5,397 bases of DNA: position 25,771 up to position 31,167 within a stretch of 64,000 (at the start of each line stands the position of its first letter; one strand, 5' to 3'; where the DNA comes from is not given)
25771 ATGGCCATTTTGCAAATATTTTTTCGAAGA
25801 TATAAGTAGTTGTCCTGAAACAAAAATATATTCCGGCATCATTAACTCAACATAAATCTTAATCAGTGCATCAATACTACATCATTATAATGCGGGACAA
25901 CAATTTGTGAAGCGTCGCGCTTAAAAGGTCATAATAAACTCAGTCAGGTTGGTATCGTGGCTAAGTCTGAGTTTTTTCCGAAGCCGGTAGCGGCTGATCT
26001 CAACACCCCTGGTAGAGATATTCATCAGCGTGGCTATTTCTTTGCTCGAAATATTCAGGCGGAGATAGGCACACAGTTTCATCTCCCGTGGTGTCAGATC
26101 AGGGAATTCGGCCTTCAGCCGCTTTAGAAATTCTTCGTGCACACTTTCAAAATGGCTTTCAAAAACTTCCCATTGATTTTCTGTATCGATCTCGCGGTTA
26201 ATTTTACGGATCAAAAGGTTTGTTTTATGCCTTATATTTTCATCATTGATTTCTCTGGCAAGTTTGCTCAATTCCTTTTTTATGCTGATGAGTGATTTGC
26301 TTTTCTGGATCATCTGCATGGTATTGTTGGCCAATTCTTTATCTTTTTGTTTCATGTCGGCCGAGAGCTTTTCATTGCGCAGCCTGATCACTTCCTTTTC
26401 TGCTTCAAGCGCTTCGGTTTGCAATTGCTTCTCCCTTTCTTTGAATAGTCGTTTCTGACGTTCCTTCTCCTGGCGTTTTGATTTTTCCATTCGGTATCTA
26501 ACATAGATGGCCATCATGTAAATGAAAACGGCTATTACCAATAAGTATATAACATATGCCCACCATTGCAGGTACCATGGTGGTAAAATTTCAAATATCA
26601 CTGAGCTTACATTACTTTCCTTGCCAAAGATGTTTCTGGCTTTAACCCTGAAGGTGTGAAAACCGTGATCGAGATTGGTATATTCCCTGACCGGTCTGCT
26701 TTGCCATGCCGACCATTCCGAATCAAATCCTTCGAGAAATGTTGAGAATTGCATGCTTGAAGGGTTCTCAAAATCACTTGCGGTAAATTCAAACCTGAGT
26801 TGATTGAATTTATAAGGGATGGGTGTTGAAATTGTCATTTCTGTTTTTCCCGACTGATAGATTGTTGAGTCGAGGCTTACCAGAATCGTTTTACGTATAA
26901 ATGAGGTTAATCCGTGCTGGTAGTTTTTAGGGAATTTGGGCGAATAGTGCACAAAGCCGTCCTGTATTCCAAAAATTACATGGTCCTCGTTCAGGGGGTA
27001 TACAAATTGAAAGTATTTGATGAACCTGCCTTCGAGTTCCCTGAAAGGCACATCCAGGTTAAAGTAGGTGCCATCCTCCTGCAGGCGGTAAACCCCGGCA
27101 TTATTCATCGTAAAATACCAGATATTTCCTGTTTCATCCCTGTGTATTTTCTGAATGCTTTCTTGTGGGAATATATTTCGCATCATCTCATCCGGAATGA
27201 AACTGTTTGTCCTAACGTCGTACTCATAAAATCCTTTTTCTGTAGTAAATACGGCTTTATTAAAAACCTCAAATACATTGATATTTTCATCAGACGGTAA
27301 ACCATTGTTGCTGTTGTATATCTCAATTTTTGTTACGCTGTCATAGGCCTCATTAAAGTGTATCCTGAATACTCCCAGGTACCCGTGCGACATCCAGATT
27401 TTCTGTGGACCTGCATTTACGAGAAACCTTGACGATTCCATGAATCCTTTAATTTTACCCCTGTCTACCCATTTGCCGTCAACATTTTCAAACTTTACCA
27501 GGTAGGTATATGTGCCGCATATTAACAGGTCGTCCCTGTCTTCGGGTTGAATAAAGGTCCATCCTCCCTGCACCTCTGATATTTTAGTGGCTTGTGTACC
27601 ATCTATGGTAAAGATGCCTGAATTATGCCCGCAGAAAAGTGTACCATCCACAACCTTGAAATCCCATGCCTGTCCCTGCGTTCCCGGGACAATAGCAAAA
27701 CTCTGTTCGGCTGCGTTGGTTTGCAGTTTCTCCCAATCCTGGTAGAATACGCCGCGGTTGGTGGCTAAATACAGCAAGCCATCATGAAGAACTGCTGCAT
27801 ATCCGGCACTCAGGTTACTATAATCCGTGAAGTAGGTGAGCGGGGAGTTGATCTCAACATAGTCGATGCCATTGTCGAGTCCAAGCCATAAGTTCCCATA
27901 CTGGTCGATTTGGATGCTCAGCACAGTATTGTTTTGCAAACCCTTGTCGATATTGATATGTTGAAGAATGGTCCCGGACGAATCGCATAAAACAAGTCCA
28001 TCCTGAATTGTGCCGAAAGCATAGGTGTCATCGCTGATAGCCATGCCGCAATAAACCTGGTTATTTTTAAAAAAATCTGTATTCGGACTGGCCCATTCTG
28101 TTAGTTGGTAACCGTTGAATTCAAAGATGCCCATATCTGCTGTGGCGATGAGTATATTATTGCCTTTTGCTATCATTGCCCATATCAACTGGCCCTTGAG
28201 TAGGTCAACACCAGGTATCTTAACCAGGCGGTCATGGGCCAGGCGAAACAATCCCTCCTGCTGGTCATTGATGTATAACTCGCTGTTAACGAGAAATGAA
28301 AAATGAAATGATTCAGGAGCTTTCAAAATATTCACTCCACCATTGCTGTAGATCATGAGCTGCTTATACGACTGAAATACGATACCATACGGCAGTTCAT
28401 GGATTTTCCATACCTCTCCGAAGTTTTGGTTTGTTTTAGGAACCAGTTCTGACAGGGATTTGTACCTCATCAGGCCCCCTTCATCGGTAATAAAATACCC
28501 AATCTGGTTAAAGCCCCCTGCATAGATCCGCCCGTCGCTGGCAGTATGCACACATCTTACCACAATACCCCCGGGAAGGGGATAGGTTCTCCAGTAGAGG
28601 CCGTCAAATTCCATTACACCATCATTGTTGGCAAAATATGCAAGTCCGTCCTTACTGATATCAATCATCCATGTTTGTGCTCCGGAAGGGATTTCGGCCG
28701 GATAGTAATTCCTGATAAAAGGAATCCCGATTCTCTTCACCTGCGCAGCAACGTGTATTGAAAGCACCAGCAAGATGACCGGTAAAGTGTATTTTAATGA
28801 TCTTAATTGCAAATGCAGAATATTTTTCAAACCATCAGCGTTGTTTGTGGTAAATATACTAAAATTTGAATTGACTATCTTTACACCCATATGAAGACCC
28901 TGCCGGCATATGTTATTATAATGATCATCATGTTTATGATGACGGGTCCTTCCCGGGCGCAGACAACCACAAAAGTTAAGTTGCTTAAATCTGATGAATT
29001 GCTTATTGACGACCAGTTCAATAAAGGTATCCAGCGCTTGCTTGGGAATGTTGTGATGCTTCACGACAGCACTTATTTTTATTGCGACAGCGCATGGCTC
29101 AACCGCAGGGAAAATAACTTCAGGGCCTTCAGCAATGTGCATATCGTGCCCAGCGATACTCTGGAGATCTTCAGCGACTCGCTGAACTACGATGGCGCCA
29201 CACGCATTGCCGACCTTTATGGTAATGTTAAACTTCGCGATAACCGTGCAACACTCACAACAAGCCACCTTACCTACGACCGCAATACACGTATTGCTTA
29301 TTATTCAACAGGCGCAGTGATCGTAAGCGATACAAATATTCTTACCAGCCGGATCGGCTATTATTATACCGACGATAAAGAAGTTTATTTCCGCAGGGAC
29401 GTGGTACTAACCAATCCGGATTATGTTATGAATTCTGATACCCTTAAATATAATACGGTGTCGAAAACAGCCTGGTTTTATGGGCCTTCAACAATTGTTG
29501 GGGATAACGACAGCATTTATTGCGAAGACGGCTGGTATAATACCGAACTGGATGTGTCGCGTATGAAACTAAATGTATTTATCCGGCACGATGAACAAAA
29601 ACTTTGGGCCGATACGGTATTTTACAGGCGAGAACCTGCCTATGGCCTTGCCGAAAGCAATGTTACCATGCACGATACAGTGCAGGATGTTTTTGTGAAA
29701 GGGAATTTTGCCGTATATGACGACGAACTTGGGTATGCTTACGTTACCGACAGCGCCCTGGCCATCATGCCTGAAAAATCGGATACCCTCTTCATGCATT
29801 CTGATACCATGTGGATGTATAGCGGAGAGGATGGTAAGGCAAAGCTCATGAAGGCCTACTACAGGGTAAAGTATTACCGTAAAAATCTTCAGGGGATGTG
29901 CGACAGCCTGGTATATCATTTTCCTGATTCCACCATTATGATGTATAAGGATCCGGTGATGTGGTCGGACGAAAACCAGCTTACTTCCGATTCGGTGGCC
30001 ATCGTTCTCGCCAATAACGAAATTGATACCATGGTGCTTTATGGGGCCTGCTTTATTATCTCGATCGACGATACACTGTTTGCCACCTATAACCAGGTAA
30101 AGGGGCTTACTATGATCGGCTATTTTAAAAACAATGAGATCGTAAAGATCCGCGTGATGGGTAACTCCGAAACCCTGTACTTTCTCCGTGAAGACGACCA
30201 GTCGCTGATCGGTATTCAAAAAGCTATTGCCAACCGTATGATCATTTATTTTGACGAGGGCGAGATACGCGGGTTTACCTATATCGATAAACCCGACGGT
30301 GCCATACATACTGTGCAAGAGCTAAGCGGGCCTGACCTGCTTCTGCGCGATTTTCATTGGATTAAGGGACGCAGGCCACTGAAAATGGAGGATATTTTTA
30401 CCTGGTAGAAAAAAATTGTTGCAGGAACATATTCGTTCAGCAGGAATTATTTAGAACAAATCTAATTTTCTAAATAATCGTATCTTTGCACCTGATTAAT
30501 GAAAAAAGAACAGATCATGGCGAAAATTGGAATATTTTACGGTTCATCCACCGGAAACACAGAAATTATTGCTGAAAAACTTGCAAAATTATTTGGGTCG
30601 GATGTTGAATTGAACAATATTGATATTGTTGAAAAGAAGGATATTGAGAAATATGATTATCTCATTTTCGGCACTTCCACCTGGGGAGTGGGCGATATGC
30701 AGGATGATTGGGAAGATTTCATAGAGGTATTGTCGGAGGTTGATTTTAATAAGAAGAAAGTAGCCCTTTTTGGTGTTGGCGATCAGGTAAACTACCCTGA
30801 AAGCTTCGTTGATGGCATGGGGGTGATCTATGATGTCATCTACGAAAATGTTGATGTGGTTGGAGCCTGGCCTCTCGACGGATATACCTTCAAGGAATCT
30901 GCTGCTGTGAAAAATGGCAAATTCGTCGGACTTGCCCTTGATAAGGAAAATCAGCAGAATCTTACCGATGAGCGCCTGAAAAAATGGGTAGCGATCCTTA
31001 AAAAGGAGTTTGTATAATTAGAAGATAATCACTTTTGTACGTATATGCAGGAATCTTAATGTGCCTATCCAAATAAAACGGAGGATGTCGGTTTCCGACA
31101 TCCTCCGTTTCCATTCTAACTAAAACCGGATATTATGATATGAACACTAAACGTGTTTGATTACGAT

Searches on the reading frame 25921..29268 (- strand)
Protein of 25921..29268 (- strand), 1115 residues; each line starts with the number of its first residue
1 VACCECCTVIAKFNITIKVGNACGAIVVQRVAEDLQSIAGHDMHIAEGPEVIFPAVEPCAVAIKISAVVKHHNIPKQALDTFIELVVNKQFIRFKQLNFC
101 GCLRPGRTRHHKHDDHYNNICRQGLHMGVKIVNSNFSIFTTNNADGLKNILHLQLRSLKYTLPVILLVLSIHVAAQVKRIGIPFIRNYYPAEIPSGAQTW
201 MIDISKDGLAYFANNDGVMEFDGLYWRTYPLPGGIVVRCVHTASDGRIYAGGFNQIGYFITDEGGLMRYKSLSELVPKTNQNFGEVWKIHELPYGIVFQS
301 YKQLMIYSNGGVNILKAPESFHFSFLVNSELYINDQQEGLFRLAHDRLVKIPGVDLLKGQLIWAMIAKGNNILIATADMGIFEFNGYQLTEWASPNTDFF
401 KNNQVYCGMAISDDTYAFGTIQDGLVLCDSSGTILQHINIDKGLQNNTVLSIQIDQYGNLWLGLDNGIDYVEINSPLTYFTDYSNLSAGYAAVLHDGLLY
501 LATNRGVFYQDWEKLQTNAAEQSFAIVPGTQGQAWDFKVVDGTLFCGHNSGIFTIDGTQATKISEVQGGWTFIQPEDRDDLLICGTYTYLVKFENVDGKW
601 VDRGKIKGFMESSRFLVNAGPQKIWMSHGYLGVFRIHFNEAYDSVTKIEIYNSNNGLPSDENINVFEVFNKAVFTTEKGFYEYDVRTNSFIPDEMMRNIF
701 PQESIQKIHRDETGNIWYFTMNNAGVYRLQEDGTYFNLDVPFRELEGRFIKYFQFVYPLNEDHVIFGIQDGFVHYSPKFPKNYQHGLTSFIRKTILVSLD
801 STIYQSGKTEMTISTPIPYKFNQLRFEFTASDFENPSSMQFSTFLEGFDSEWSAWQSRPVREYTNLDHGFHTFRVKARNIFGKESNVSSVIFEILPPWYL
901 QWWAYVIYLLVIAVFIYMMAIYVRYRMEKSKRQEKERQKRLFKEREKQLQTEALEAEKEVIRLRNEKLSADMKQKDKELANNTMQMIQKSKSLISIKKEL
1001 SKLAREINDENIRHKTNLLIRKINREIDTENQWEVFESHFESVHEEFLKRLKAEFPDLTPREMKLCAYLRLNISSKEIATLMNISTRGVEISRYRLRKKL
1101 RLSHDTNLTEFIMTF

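Call 81: search_protein_families(library=pfam, proteins=[window:25921-29268:-], max_evalue=0.00001)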
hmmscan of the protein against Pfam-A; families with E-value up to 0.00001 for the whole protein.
window:25921-29268:- (1115 aa): 3 families
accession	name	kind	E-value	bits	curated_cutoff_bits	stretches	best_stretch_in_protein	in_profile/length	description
PF07495.19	Y_Y_Y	-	1.8e-08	34.6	26.6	1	832-894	1-64/65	Y_Y_Y domain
PF07494.17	Reg_prop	-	4.2e-08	32.9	20.4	0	443-465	1-23/24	Two component regulator propeller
PF00196.25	GerE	-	6.2e-07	29.4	23.5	1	1058-1109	3-54/57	Bacterial regulatory proteins, luxR family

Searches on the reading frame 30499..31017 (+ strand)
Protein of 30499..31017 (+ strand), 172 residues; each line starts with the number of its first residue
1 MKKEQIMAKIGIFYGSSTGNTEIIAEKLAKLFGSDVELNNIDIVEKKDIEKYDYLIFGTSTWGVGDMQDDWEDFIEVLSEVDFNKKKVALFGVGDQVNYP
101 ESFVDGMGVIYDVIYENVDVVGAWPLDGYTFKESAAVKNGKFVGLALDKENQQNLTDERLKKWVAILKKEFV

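Call 81: search_protein_families(library=pfam, proteins=[window:30499-31017:+], max_evalue=0.00001)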
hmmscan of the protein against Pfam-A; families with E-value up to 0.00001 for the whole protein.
window:30499-31017:+ (172 aa): 3 families
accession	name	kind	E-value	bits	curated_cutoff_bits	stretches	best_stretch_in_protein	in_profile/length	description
PF00258.30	Flavodoxin_1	-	9.8e-23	81.3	25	1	12-108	1-107/143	Flavodoxin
PF12724.12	Flavodoxin_5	-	1.9e-08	35.2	27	1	12-94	2-84/145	Flavodoxin domain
PF12641.12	Flavodoxin_3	-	6.5e-07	29.7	27.5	1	12-128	2-111/160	Flavodoxin domain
